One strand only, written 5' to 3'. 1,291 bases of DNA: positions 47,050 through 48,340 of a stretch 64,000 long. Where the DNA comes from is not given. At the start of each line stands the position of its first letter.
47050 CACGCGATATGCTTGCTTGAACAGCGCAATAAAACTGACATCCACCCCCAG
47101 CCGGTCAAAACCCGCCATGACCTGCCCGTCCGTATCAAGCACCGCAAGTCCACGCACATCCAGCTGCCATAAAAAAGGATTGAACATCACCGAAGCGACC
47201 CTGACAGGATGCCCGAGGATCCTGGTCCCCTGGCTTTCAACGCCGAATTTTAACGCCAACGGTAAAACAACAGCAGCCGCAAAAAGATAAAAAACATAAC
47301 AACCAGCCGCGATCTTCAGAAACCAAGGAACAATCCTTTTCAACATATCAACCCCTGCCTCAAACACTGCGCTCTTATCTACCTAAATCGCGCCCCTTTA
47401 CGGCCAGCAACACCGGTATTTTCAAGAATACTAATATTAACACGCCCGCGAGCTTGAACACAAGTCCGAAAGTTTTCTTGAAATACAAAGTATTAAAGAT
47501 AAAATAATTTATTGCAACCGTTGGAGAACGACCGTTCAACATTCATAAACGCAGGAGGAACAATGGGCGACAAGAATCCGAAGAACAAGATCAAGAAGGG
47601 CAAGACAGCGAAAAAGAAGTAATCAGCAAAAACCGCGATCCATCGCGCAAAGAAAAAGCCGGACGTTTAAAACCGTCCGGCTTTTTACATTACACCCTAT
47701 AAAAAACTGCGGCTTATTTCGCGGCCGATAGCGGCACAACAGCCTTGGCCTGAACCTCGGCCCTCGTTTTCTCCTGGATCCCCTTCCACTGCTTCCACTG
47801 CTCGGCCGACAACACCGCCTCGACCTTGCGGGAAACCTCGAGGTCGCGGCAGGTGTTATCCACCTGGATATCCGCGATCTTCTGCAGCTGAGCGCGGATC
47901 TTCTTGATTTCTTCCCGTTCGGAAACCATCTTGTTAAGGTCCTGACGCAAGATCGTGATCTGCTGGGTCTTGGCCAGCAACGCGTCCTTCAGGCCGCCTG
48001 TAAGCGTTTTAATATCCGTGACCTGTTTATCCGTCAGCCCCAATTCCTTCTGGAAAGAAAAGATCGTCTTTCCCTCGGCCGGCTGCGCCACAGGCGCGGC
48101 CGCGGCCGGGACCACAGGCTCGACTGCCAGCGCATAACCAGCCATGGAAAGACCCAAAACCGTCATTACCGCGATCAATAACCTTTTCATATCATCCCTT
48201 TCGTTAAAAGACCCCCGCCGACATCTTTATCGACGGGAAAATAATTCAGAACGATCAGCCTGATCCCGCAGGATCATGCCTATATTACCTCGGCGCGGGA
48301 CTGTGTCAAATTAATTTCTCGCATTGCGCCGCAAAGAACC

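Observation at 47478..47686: Self-contained micro-gene: promoter, strong SD, 19-codon Lys-rich ORF, terminator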

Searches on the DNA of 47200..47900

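Call 4: search_rna_families(source=window, start=47200, end=47900, threshold=evalue, max_evalue=10, show_alignments=2)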
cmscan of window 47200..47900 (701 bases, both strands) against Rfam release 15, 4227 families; matches with E-value up to 10: 9.
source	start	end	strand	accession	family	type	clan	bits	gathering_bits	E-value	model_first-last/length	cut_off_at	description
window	47653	47687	-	RF02728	HrrF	Gene; sRNA;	-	24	77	0.075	82-115/116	no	Haemophilus regulatory RNA responsive to iron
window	47645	47721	-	RF00558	L20_leader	Cis-reg; leader;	-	22.7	58.7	0.052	1-127/127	no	Ribosomal protein L20 leader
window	47647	47705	-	RF02074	STnc240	Gene; sRNA;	-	20.7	55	2.2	1-77/77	no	Enterobacterial sRNA STnc240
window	47626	47686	+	RF02074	STnc240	Gene; sRNA;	-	19.2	55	4.4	11-72/77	no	Enterobacterial sRNA STnc240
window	47618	47706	+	RF02621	BSnc120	Gene; sRNA;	-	18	114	0.43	1-88/88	no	Brucella sRNA 120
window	47643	47745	-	RF00121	MicC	Gene; sRNA;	-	17.6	90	7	1-123/123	no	MicC RNA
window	47304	47335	-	RF03139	S4-Bacteroidia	Cis-reg; leader;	CL00119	15.7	34.7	1.5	1-34/34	no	S4-Bacteroidia ribosomal protein leader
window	47650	47686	+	RF00116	C0465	Gene; sRNA;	-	15.7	40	5.9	40-75/78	no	C0465 RNA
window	47653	47686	-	RF00084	CsrC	Gene; sRNA;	CL00106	12.7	61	0.21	210-243/255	no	CsrC RNA family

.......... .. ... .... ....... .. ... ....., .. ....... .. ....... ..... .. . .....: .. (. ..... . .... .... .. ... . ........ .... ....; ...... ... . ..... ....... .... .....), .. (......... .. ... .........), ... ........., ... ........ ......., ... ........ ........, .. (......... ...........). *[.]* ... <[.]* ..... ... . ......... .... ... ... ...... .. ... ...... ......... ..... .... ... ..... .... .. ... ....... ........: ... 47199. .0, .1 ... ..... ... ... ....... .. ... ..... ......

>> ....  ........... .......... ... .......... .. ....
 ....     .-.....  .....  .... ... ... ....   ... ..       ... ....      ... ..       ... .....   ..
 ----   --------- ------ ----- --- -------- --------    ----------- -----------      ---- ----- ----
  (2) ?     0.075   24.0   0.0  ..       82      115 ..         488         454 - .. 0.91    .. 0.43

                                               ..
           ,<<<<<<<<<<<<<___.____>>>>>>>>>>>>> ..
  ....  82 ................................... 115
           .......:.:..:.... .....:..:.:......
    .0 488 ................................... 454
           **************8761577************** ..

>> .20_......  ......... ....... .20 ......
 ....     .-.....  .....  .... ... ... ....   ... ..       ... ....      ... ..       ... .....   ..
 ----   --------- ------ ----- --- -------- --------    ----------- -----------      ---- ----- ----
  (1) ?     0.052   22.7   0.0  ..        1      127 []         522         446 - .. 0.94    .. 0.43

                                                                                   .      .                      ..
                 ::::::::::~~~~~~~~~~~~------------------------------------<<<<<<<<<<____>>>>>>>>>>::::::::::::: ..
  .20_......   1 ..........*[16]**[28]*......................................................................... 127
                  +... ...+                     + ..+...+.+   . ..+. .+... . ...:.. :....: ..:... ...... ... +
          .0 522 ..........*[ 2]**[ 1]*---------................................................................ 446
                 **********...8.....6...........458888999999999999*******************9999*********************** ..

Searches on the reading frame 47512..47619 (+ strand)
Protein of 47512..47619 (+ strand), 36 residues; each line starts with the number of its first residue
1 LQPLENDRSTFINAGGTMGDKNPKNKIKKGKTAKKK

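Call 25: search_protein_families(library=pfam, proteins=[window:47512-47619:+], max_evalue=10)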
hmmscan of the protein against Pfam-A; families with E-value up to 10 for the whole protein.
seq(36 aa): 0 families

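Call 26: search_protein_families(library=ncbifam, proteins=[window:47512-47619:+], max_evalue=10)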
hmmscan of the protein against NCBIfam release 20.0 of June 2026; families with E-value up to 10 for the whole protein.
seq(36 aa): 0 families

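Call 28: list_cluster_members(proteins=[window:47512-47619:+])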
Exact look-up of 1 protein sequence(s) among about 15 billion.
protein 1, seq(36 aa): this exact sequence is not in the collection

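Call 74: search_protein_representatives(protein=window:47512-47619:+)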
Query: 36 residues. Proteins with E-value up to 0.001 (for the whole library): 0; up to 1e-10: 0; up to 1e-30: 0. The best 0 are listed.

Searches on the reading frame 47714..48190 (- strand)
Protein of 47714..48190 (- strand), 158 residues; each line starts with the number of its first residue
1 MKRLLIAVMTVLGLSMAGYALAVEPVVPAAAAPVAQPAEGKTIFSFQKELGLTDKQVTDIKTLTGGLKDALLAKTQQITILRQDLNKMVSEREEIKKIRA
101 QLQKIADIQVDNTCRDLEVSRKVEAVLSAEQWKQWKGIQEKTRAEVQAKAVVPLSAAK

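Call 6: search_protein_families(library=pfam, proteins=[window:47714-48190:-], max_evalue=0.01)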
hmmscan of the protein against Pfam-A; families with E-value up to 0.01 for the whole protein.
window:47714-48190:- (158 aa): 1 family
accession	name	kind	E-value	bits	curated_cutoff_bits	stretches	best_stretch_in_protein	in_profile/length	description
PF24319.2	DUF7491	-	0.0055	17.3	30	1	55-107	14-66/90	Coiled-coil region of unknown function (DUF7491)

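Call 13: find_related_loci(query=window:47714-48190:-, collection=metagenome_contigs, flank=3000)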
Query window:47714-48190:- (158 aa) in metagenome_contigs; peptide patterns used: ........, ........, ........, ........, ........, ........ (x = any residue, [..] = any of these).
600 stretches matched a pattern (row limit reached: there are more); 1 encode a relative of the query (tblastn E <= 1e-3); 1 distinct loci.
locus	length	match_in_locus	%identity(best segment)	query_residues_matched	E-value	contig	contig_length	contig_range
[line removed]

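Call 14: find_encoding_contigs(protein=window:47714-48190:-, flank=3000, max_places=10)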
Protein window:47714-48190:- (158 aa): 9 contigs read that carry it; 3 places shown.
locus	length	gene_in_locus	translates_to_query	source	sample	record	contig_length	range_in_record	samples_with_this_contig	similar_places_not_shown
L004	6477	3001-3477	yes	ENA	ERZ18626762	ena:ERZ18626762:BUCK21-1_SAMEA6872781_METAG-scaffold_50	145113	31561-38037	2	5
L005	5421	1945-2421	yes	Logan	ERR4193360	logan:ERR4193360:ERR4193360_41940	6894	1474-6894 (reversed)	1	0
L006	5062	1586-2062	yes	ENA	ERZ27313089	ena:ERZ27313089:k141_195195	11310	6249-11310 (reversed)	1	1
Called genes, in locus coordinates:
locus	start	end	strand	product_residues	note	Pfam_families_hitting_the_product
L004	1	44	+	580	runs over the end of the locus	PF04885:Stig1 (weak)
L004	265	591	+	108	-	-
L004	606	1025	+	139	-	PF07963:N_methyl, PF08334:T2SSG (weak)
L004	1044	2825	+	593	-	PF04885:Stig1 (weak)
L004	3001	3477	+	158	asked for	-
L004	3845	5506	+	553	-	PF05359:DUF748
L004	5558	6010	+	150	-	PF07238:PilZ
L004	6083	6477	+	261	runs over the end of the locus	PF01791:DeoC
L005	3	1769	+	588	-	?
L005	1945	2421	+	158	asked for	-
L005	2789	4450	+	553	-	PF05359:DUF748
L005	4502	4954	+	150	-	PF07238:PilZ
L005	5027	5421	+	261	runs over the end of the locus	PF01791:DeoC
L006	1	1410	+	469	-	?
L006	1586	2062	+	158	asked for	-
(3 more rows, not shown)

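Call 15: find_homologous_proteins(query=window:47714-48190:-, max_evalue=0.001)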
Query window:47714-48190:- (158 aa): 8 proteins with E <= 0.001 among 188 candidates.
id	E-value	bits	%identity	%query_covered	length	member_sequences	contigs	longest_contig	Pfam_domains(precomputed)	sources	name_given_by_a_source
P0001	5.1e-86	304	100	95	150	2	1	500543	-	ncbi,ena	-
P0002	4.8e-53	197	68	95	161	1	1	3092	-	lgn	-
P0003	9.6e-49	183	64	97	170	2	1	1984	-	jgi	jgi:Spy/CpxP family protein refolding chaperone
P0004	8.2e-39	151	50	93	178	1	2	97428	-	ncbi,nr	ncbi:MAG: hypothetical protein HQL22_00455 [Candidatus Omnitrophica bacterium]|nr:hypothetical prote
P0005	9.6e-30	122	44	91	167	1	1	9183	-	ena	-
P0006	1.0e-29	121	47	97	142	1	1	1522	-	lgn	-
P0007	1.6e-28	118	46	92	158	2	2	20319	-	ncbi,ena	-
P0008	1.3e-26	111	47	77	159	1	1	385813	-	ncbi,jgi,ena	ncbi:MAG: hypothetical protein WC723_02930 [Candidatus Omnitrophota bacterium]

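Call 17: find_encoding_contigs(protein=P0002, flank=3000, max_places=4)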
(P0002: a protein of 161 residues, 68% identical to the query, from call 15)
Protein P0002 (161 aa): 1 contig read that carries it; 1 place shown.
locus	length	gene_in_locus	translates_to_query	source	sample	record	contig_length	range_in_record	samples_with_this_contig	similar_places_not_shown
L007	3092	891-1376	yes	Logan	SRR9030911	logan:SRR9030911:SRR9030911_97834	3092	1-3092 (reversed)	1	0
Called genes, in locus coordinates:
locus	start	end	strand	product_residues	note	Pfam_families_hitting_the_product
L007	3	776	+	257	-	?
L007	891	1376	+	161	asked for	-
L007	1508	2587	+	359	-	PF01926:MMR_HSR1, PF02421:FeoB_N, PF06071:YchF-GTPase_C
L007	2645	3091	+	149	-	?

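Call 18: find_encoding_contigs(protein=P0003, flank=3000, max_places=4)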
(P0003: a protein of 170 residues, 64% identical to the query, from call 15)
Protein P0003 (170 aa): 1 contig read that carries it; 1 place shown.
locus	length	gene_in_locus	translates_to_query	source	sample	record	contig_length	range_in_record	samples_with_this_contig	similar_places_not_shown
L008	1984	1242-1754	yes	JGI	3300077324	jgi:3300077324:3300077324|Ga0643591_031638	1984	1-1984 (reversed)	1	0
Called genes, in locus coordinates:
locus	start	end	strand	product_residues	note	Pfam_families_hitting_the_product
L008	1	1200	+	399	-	?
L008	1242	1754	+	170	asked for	-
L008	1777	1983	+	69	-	?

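Call 19: find_encoding_contigs(protein=P0004, flank=3000, max_places=4)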
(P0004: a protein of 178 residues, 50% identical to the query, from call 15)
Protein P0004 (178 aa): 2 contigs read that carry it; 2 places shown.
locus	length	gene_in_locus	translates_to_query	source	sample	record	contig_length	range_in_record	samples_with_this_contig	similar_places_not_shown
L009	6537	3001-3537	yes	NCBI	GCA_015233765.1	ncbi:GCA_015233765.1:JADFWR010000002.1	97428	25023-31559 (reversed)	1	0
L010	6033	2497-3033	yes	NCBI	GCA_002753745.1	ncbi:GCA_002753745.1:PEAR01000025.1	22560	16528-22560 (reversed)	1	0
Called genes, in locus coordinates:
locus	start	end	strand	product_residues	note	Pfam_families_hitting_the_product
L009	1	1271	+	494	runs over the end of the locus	PF03023:MurJ, PF01554:MatE, PF13440:Polysacc_synt_3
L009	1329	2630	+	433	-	PF01541:GIY-YIG, PF27096:UvrC_M, PF02151:UVR (weak), PF08459:UvrC_RNaseH_dom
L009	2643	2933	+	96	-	PF01035:DNA_binding_1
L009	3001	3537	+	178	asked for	-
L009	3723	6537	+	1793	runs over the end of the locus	-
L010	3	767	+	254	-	?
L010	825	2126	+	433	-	PF01541:GIY-YIG, PF27096:UvrC_M, PF02151:UVR (weak), PF08459:UvrC_RNaseH_dom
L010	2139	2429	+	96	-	PF01035:DNA_binding_1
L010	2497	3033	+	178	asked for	-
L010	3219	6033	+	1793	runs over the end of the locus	-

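Call 60: search_protein_families(library=ncbifam, proteins=[window:47714-48190:-], max_evalue=0.1)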
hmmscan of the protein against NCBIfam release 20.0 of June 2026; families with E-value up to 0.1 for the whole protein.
window:47714-48190:- (158 aa): 2 families
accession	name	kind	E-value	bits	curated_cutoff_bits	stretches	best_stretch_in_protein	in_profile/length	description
NF007769.1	PRK10455.1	equivalog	1e-07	32.4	174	1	6-149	7-154/160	ATP-independent periplasmic protein-refolding chaperone Spy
TIGR01597.1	PYST-B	paralog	0.033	13.6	175.5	1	41-105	113-172/256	Plasmodium yoelii subtelomeric family PYST-B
